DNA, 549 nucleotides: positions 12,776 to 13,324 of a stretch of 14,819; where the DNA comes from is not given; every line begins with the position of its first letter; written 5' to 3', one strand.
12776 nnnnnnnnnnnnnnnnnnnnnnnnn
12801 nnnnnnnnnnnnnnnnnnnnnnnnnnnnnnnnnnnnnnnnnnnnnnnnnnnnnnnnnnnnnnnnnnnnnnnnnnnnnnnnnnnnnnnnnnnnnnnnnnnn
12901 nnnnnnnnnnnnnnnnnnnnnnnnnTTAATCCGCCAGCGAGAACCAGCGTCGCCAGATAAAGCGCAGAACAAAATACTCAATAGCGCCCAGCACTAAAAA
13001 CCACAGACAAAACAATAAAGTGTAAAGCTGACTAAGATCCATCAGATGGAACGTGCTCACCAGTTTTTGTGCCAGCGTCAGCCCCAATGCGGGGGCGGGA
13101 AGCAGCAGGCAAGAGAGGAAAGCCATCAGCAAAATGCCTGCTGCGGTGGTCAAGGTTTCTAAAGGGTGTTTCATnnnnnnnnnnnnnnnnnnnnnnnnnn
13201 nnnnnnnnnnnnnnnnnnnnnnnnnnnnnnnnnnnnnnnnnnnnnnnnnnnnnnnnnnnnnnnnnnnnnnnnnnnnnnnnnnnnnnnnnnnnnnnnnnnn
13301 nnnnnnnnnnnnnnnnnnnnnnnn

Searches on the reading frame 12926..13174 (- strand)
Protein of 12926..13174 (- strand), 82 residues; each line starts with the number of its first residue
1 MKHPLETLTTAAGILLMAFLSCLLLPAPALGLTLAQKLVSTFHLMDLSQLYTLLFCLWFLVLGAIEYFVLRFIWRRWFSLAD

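Call 7: search_protein_families(proteins=[window:12926-13174:-], library=ncbifam)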
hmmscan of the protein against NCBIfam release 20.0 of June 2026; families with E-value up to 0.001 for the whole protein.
window:12926-13174:- (82 aa): 0 families

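Call 15: find_homologous_proteins(query=window:12926-13174:-)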
Query window:12926-13174:- (82 aa): 617 proteins with E <= 0.001 among 622 candidates; the best 120 are listed.
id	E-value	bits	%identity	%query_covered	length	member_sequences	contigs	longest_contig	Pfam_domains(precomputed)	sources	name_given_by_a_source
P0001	8.3e-45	168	100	100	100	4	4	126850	PF06643.18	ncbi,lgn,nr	ncbi:DUF1158 domain-containing protein [Escherichia coli]|nr:DUF1158 domain-containing protein [Esch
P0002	4.3e-44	166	100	99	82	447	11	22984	PF06643.18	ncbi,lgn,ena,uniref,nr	ncbi:DUF1158 domain-containing protein [Escherichia coli]|uniref:DUF1158 domain-containing protein n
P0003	3.7e-43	163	98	100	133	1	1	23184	PF06643.18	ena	-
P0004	5.4e-43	163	98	100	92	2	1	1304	PF06643.18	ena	-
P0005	3.0e-42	160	98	100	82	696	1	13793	PF06643.18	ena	-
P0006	1.9e-40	155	93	100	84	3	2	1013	PF06643.18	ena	-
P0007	2.3e-40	154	93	100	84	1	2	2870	PF06643.18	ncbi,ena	-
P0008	3.3e-40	154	93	100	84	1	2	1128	PF06643.18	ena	-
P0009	3.3e-40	154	91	100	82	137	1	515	PF06643.18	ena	-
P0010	3.6e-40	154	87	100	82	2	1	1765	PF06643.18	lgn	-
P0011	5.6e-40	153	87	100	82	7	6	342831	PF06643.18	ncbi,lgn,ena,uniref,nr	ncbi:TPA: DUF1158 domain-containing protein [Citrobacter sedlakii]|uniref:DUF1158 domain-containing 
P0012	5.6e-40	153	95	100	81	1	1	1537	PF06643.18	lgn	-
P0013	7.7e-40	153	87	100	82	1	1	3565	PF06643.18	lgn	-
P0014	7.7e-40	153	93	100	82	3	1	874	PF06643.18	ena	-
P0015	7.9e-40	153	91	100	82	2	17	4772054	PF06643.18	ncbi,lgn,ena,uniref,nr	ncbi:DUF1158 domain-containing protein [Escherichia albertii]|uniref:DUF1158 domain-containing prote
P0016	8.6e-40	152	88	100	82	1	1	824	PF06643.18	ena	-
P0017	1.1e-39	152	87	100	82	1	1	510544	PF06643.18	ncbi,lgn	ncbi:TPA: DUF1158 domain-containing protein [Citrobacter freundii]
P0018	1.2e-39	152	88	100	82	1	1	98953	PF06643.18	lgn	-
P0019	1.4e-39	152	90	100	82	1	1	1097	PF06643.18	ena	-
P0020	1.7e-39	152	85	99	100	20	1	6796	PF06643.18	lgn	-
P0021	1.8e-39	152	87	100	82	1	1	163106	PF06643.18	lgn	-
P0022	1.9e-39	151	84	100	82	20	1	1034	PF06643.18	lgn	-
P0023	2.0e-39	151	91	100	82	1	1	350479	PF06643.18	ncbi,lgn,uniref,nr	ncbi:DUF1158 family protein [Escherichia albertii]|uniref:DUF1158 family protein n=1 Tax=Escherichia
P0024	2.0e-39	151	91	100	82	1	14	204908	PF06643.18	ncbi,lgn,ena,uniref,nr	ncbi:TPA: DUF1158 domain-containing protein [Escherichia albertii]|uniref:DUF1158 domain-containing 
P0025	2.2e-39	151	86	98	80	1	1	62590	PF06643.18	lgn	-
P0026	2.8e-39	151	90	100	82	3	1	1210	PF06643.18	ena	-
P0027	3.5e-39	151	84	100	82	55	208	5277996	PF06643.18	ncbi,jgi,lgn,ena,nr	ncbi:TPA: DUF1158 domain-containing protein [Citrobacter farmeri]|jgi:hypothetical protein|nr:MULTIS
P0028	3.6e-39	151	94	100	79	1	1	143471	PF06643.18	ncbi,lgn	ncbi:TPA: DUF1158 family protein [Escherichia coli]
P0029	4.4e-39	150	85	100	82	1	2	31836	PF06643.18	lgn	-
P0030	6.1e-39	150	87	100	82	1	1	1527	PF06643.18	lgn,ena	-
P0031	8.0e-39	149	88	100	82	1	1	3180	PF06643.18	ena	-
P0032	8.8e-39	149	85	100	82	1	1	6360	PF06643.18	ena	-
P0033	8.8e-39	149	85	100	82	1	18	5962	PF06643.18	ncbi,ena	-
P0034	8.9e-39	149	84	100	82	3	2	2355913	PF06643.18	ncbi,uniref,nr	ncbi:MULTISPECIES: DUF1158 domain-containing protein [Citrobacter]|uniref:DUF1158 domain-containing 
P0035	9.5e-39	149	85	100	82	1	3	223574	PF06643.18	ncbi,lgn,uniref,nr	ncbi:DUF1158 domain-containing protein [Citrobacter freundii]|uniref:DUF1158 domain-containing prote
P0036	9.6e-39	149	86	98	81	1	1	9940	PF06643.18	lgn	-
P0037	1.0e-38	149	91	100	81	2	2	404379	PF06643.18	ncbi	ncbi:DUF1158 domain-containing protein [Escherichia albertii]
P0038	1.1e-38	149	89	100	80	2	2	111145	PF06643.18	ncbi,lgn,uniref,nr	ncbi:DUF1158 domain-containing protein [Escherichia sp. MOD1-EC5451]|uniref:DUF1158 domain-containin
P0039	1.1e-38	149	85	100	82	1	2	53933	PF06643.18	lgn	-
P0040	1.1e-38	149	85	100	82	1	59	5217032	PF06643.18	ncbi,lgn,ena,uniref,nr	ncbi:TPA: DUF1158 domain-containing protein [Citrobacter freundii]|uniref:Membrane protein YbdJ n=1 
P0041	1.2e-38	149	85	98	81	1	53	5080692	PF06643.18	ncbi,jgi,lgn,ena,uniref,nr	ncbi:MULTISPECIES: DUF1158 domain-containing protein [Pseudocitrobacter]|jgi:Protein of unknown func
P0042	1.2e-38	149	85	100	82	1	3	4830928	PF06643.18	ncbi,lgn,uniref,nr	ncbi:DUF1158 domain-containing protein [Citrobacter braakii]|uniref:DUF1158 domain-containing protei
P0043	1.3e-38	149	85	100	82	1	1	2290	PF06643.18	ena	-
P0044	1.5e-38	149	84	100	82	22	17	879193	PF06643.18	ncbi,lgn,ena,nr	ncbi:TPA: DUF1158 domain-containing protein [Citrobacter koseri]|nr:DUF1158 domain-containing protei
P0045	2.0e-38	148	84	100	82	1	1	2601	PF06643.18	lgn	-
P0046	2.0e-38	148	85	98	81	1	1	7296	PF06643.18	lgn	-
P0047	2.2e-38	148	85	100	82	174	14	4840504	PF06643.18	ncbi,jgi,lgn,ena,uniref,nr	ncbi:MAG: DUF1158 domain-containing protein [Citrobacter sp.]|jgi:hypothetical protein|uniref:DUF115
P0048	2.2e-38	148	85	98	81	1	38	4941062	PF06643.18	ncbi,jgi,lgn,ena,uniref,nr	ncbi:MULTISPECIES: DUF1158 domain-containing protein [Pseudocitrobacter]|uniref:Uncharacterized prot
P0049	2.4e-38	148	82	100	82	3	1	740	PF06643.18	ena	-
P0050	2.6e-38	148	85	100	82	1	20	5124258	PF06643.18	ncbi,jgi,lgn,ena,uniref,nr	ncbi:DUF1158 domain-containing protein [Citrobacter freundii]|uniref:DUF1158 domain-containing prote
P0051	2.6e-38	148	84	100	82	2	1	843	PF06643.18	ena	-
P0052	2.9e-38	148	84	99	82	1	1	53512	PF06643.18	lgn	-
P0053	3.0e-38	148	89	100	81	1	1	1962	PF06643.18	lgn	-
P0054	3.1e-38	148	84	100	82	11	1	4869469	PF06643.18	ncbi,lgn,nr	ncbi:DUF1158 domain-containing protein [Citrobacter freundii]|nr:DUF1158 domain-containing protein [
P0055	3.2e-38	147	84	100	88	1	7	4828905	PF06643.18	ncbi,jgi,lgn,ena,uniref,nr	ncbi:DUF1158 domain-containing protein [Intestinirhabdus alba]|jgi:hypothetical protein|uniref:DUF11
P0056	3.3e-38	147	85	100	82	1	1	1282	PF06643.18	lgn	-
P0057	3.3e-38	147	84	100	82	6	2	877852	PF06643.18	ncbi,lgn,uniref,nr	ncbi:DUF1158 domain-containing protein [Citrobacter werkmanii]|uniref:DUF1158 domain-containing prot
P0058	3.7e-38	147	83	100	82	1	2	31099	PF06643.18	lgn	-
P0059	3.7e-38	147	80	100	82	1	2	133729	PF06643.18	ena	-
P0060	3.8e-38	147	90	100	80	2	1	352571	PF06643.18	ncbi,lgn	ncbi:DUF1158 family protein [Escherichia albertii]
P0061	3.8e-38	147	85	100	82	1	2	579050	PF06643.18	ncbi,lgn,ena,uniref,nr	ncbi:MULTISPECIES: DUF1158 family protein [unclassified Citrobacter]|uniref:DUF1158 family protein n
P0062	4.1e-38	147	85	100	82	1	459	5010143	PF06643.18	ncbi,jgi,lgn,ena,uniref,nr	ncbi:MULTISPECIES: DUF1158 family protein [Citrobacter]|uniref:DUF1158 domain-containing protein n=2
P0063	4.3e-38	147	83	100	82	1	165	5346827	PF06643.18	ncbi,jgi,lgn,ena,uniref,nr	ncbi:DUF1158 domain-containing protein [Citrobacter rodentium]|jgi:Protein of unknown function (DUF1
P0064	4.3e-38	147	86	98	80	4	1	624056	PF06643.18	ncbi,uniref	ncbi:DUF1158 domain-containing protein [Citrobacter tructae]|uniref:DUF1158 domain-containing protei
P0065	4.6e-38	147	84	98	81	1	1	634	PF06643.18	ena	-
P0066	4.9e-38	147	85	100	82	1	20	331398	PF06643.18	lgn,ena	-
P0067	5.0e-38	147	85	100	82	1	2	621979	PF06643.18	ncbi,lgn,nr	ncbi:DUF1158 domain-containing protein [Salmonella enterica subsp. enterica serovar Give]|nr:DUF1158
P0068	5.1e-38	147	85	100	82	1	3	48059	PF06643.18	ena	-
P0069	5.3e-38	147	84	100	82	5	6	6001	PF06643.18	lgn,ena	-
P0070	6.2e-38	147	84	100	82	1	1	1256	PF06643.18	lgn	-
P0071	6.6e-38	146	84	100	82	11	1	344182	PF06643.18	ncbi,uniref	ncbi:DUF1158 domain-containing protein [Pseudenterobacter timonensis]|uniref:DUF1158 domain-containi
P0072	6.8e-38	146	89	100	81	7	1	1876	PF06643.18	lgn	-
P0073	7.2e-38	146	85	100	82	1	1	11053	PF06643.18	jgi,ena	-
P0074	7.2e-38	146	84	99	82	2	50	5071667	PF06643.18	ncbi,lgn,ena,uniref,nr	ncbi:DUF1158 domain-containing protein [Citrobacter farmeri]|uniref:DUF1158 domain-containing protei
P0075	7.3e-38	146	84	98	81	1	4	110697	PF06643.18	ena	-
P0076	7.4e-38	146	84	100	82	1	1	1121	PF06643.18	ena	-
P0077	7.5e-38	146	84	100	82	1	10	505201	PF06643.18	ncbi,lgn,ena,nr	ncbi:DUF1158 domain-containing protein [Salmonella enterica subsp. enterica serovar Derby]|nr:DUF115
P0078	7.8e-38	146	85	98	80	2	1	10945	PF06643.18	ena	-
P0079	8.4e-38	146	84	98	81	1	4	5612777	PF06643.18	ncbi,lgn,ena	ncbi:DUF1158 domain-containing protein [Pseudocitrobacter corydidari]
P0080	9.1e-38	146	85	98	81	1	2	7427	PF06643.18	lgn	-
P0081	9.7e-38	146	85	100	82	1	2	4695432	PF06643.18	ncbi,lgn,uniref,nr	ncbi:DUF1158 domain-containing protein [Leclercia adecarboxylata]|uniref:DUF1158 domain-containing p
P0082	9.8e-38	146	85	100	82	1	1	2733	PF06643.18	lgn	-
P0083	1.0e-37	146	84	100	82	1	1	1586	PF06643.18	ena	-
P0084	1.2e-37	146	85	100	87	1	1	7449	PF06643.18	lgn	-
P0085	1.3e-37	146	84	100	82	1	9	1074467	PF06643.18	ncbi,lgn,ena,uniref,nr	ncbi:TPA: DUF1158 family protein [Citrobacter pasteurii]|uniref:DUF1158 family protein n=1 Tax=Citro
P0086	1.3e-37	146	84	98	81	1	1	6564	PF06643.18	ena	-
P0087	1.4e-37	145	85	100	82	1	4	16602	PF06643.18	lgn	-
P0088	1.5e-37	145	83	100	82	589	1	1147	PF06643.18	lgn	-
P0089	1.6e-37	145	84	100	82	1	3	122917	PF06643.18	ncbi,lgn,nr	ncbi:DUF1158 domain-containing protein [Salmonella enterica subsp. enterica serovar Wangata]|nr:DUF1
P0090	1.6e-37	145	83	100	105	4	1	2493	PF06643.18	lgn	-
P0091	1.6e-37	145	84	100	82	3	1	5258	PF06643.18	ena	-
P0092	1.6e-37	145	84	100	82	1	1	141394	PF06643.18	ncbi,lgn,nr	ncbi:DUF1158 family protein [Salmonella enterica]|nr:DUF1158 family protein [Salmonella enterica]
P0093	1.8e-37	145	83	98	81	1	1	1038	PF06643.18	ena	-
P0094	1.9e-37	145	84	100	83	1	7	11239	PF06643.18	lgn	-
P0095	2.0e-37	145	84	100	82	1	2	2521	PF06643.18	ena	-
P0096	2.3e-37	145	84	98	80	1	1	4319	PF06643.18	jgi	-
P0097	2.4e-37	145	81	98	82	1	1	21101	PF06643.18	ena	-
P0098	2.4e-37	145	85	98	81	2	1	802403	PF06643.18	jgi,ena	jgi:Protein of unknown function (DUF1158).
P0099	2.6e-37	145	82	100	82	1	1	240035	PF06643.18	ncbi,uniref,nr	ncbi:DUF1158 domain-containing protein [Enterobacteriaceae bacterium H4N4]|uniref:DUF1158 domain-con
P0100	2.6e-37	145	83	100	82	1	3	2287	PF06643.18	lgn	-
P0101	2.7e-37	145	84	100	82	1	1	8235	PF06643.18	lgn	-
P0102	2.7e-37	145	82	100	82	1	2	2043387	PF06643.18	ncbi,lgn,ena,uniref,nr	ncbi:DUF1158 domain-containing protein [Enterobacter hormaechei]|uniref:DUF1158 domain-containing pr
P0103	2.8e-37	145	84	100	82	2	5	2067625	PF06643.18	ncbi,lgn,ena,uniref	ncbi:DUF1158 domain-containing protein [Citrobacter portucalensis]|uniref:DUF1158 domain-containing 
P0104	3.1e-37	144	80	100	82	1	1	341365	PF06643.18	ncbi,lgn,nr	ncbi:DUF1158 family protein [Enterobacteriaceae bacterium RIT691]|nr:DUF1158 family protein [Enterob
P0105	3.1e-37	144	82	100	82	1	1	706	PF06643.18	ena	-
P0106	3.1e-37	144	80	100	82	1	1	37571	PF06643.18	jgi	jgi:hypothetical protein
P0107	3.1e-37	144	83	98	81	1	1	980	PF06643.18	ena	-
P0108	3.3e-37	144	84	100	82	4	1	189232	PF06643.18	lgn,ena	-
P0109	3.3e-37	144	84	100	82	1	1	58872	PF06643.18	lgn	-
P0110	3.4e-37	144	84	100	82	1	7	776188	PF06643.18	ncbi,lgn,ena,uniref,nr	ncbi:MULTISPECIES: DUF1158 family protein [Citrobacter]|uniref:DUF1158 family protein n=1 Tax=Citrob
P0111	3.4e-37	144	84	100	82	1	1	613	PF06643.18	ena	-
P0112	3.4e-37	144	83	98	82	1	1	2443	PF06643.18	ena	-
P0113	3.8e-37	144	84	98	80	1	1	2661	PF06643.18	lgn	-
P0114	3.9e-37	144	84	100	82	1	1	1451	PF06643.18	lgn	-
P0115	3.9e-37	144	81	99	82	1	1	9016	PF06643.18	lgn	-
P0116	4.0e-37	144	83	100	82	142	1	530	PF06643.18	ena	-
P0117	4.0e-37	144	83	100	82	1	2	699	PF06643.18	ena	-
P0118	4.1e-37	144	84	100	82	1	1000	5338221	PF06643.18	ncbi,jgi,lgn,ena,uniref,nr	ncbi:DUF1158 domain-containing protein [Citrobacter freundii]|jgi:hypothetical protein|uniref:DUF115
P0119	4.1e-37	144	81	99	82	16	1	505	PF06643.18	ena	-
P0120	4.1e-37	144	84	100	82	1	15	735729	PF06643.18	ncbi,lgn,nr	ncbi:DUF1158 family protein [Salmonella enterica]|nr:DUF1158 domain-containing protein [Salmonella e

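Call 17: find_related_loci(query=A1, collection=genome_contigs, flank=7000)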
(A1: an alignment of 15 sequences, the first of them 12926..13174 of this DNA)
Query A1 (82 aa) in genome_contigs; peptide patterns used: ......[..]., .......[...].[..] (x = any residue, [..] = any of these).
184 stretches matched a pattern; 172 encode a relative of the query (tblastn E <= 1e-3); the best 80 are kept; 80 distinct loci.
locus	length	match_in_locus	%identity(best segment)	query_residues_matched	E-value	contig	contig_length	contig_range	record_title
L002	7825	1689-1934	100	1-82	2e-49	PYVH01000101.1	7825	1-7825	Marinobacter sp. B9-2 NODE_107_length_7825_cov_7.96795, whole genome shotgun sequence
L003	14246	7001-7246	99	1-82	5e-49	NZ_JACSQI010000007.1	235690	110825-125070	Escherichia whittamii strain Sa2BVA5 NODE_7_length_235690_cov_8.592060, whole genome shotgun sequence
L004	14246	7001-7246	99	1-82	5e-49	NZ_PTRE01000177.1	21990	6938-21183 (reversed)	Escherichia sp. MOD1-EC7003 MOD1-EC7003_177_length_21990_cov_107, whole genome shotgun sequence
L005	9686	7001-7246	96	1-82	3e-48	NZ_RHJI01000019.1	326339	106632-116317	Escherichia sp. E1V33 1V33_19_consensus, whole genome shotgun sequence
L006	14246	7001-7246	96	1-82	9e-48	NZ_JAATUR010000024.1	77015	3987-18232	Escherichia coli strain SCPM-O-B-8794 24length=77015, whole genome shotgun sequence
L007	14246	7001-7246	87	1-82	1e-45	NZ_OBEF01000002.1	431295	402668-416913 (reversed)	Enterobacter sp. CC120223-11, whole genome shotgun sequence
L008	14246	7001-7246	88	1-82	5e-45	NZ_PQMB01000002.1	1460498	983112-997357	Citrobacter amalonaticus strain S646 scaffold2.1, whole genome shotgun sequence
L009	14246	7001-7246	87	1-82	9e-45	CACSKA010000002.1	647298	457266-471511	Chryseobacterium sp. 18061 isolate 18061_Chryseobacterium1_Ancestor genome assembly, contig: NODE_2, whole genome shotgu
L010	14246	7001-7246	88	1-82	3e-44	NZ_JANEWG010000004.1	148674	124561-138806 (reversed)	Citrobacter sp. Awk 4 510132-22-4, whole genome shotgun sequence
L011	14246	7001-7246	87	1-82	4e-44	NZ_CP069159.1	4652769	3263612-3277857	Citrobacter sp. R56 chromosome, complete genome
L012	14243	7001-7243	88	1-81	4e-44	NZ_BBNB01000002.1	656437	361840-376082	Citrobacter sedlakii NBRC 105722, whole genome shotgun sequence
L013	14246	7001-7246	85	1-82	1e-43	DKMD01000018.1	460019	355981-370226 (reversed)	MAG TPA_asm: Pluralibacter sp. UBA7423 UBA7423_contig_37, whole genome shotgun sequence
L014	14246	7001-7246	84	1-82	9e-44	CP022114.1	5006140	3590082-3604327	Kluyvera genomosp. 3 strain YDC799 chromosome, complete genome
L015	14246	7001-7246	84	1-82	1e-43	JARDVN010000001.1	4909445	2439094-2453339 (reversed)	Citrobacter amalonaticus strain AUH_CA_2023_1 contig_2, whole genome shotgun sequence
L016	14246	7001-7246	85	1-82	1e-43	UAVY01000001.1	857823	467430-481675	Citrobacter koseri strain NCTC10786 genome assembly, contig: ERS513143SCcontig000001, whole genome shotgun sequence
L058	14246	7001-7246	79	1-82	5e-35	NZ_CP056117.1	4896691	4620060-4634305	Enterobacter cloacae strain DSM 26481 chromosome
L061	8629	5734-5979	79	1-82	4e-35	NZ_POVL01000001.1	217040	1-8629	Enterobacter sichuanensis strain WCHECL1597 1, whole genome shotgun sequence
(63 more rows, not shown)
